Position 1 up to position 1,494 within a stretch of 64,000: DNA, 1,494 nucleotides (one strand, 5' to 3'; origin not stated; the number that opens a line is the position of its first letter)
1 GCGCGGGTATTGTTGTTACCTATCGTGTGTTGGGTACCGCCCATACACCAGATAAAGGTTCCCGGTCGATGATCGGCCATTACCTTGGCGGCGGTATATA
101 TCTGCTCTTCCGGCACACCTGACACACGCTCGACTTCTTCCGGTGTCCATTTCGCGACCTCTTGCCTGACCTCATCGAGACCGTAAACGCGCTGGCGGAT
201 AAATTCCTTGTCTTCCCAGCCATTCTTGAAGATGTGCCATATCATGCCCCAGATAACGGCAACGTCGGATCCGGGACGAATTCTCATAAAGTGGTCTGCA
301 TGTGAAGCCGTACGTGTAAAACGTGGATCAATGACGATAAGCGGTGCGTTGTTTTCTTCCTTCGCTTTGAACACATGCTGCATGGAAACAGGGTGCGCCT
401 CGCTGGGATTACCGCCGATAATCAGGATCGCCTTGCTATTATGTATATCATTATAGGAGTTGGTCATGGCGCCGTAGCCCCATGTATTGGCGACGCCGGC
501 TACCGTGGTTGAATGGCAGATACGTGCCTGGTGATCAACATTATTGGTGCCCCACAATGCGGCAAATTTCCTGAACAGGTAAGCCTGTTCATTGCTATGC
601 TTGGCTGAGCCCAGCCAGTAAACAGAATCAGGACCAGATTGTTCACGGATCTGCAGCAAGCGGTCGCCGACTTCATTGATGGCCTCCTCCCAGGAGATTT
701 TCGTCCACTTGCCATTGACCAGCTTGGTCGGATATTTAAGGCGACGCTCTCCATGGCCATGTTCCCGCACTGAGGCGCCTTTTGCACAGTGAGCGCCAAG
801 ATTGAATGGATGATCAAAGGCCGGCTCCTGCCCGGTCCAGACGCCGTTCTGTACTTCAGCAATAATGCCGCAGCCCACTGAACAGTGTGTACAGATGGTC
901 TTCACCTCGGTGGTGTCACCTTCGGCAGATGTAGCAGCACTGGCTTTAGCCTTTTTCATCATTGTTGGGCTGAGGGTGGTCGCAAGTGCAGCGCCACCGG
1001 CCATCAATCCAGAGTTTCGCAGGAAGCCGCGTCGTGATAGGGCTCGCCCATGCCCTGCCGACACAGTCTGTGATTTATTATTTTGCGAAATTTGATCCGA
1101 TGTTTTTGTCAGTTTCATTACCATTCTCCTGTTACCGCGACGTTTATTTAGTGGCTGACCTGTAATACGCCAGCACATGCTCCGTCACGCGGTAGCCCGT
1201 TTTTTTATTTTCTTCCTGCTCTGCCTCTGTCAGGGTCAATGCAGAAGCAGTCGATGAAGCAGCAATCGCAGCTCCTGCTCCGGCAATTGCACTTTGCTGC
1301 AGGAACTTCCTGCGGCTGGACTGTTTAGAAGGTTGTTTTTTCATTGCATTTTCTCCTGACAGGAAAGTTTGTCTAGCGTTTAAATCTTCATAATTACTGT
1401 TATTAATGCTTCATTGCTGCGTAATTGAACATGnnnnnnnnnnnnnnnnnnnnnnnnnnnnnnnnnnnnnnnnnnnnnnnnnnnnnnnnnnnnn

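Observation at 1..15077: Mo/W-cofactor island: Cys-type Tat-exported FDH-like enzyme with DUF3305/DUF3306/polyferredoxin/TorD module, moaA-fdhD, TunR-like regulator, sigma-54 activator and tupABC-mobAB-moeA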

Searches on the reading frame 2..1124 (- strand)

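Call 8: search_protein_families(library=pfam, proteins=[window:2-1124:-])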
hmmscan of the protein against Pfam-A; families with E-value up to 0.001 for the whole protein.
window:2-1124:- (374 aa): 2 families
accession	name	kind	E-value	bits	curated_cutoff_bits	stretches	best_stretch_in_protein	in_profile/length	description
PF00384.28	Molybdopterin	-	8.4e-32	111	24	1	128-370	1-199/353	Molybdopterin oxidoreductase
PF04879.21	Molybdop_Fe4S4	-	4.3e-13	49.5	22.7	1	72-122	2-52/55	Molybdopterin oxidoreductase Fe4S4 domain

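Call 9: search_protein_families(library=ncbifam, proteins=[window:2-1124:-])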
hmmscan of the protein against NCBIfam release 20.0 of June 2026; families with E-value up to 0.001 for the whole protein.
window:2-1124:- (374 aa): 27 families (the best 25 are shown)
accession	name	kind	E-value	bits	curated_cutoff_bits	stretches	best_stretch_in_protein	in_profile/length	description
TIGR01591.1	Fdh-alpha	equivalog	1.7e-94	317.2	666.25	1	76-373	1-298/672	formate dehydrogenase subunit alpha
TIGR01553.1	formate-DH-alph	equivalog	5e-68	229.8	814.2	1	29-311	2-302/1009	formate dehydrogenase-N subunit alpha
NF047855.1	AssmNtatRedNasC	equivalog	1.1e-56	192.5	1100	1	69-373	16-323/708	assimilatory nitrate reductase catalytic subunit NasC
NF041513.1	formate_DH_Act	exception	3.5e-54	184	1400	2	58-310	28-292/1067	formate dehydrogenase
NF012032.0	PRK15488.1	equivalog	3.8e-50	170.7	694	1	29-356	3-324/759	thiosulfate reductase PhsA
TIGR01701.1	Fdhalpha-like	subfamily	5.3e-44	150.5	582.15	1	128-372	99-365/744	FdhF/YdeP family oxidoreductase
NF041323.1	Nitr_red_NasA_Halo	equivalog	1.9e-43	149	1000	1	80-372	2-291/673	assimilatory nitrate reductase NasA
TIGR02166.1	dmsA_ynfE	subfamily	1.4e-38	132.5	777.7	1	29-318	1-304/794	DMSO/selenate family reductase complex A subunit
NF010055.0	PRK13532.1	equivalog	2.7e-37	128.5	904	1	29-313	3-291/830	nitrate reductase catalytic subunit NapA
TIGR01706.1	NAPA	equivalog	4.1e-34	118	930.55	1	29-312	2-290/830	periplasmic nitrate reductase subunit alpha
NF041885.1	selenate_YnfE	exception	3e-31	108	1675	1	29-319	3-312/805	selenate/tellurate reductase subunit YnfE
TIGR03479.1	DMSO_red_II_alp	subfamily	7.8e-31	107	984.75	1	70-310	55-304/913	molybdopterin-dependent oxidoreductase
NF011566.1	PRK14990.1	exception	8.1e-28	96.9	1600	1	28-319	13-325/814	dimethylsulfoxide reductase subunit A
NF041884.1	selenate_YnfF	exception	1.7e-27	95.7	1650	1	29-318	1-304/798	selenate/tellurate reductase subunit YnfF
NF007406.0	PRK09939.1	equivalog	1.6e-25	89.4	1473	1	128-373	112-379/759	acid resistance putative oxidoreductase YdeP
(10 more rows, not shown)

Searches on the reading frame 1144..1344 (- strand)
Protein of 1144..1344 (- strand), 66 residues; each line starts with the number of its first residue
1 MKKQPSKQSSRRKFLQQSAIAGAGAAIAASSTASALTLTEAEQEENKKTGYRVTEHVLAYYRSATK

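Call 8: search_protein_families(library=pfam, proteins=[window:1144-1344:-])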
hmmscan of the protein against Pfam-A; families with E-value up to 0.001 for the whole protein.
window:1144-1344:- (66 aa): 0 families

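Call 9: search_protein_families(library=ncbifam, proteins=[window:1144-1344:-])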
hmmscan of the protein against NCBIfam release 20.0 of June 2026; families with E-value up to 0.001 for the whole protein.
window:1144-1344:- (66 aa): 3 families
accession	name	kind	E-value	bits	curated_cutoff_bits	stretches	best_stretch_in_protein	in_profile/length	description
TIGR02811.1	formate_TAT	hypoth_equivalog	6.2e-16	58.5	48.45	1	1-63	1-65/66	formate dehydrogenase region TAT target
TIGR01409.1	TAT_signal_seq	domain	1.5e-05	25.2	16.7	1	10-35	2-29/29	twin-arginine translocation signal domain-containing protein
TIGR01412.1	tat_substr_1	equivalog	4.5e-05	22.5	428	1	3-48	2-47/420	iron uptake transporter deferrochelatase/peroxidase subunit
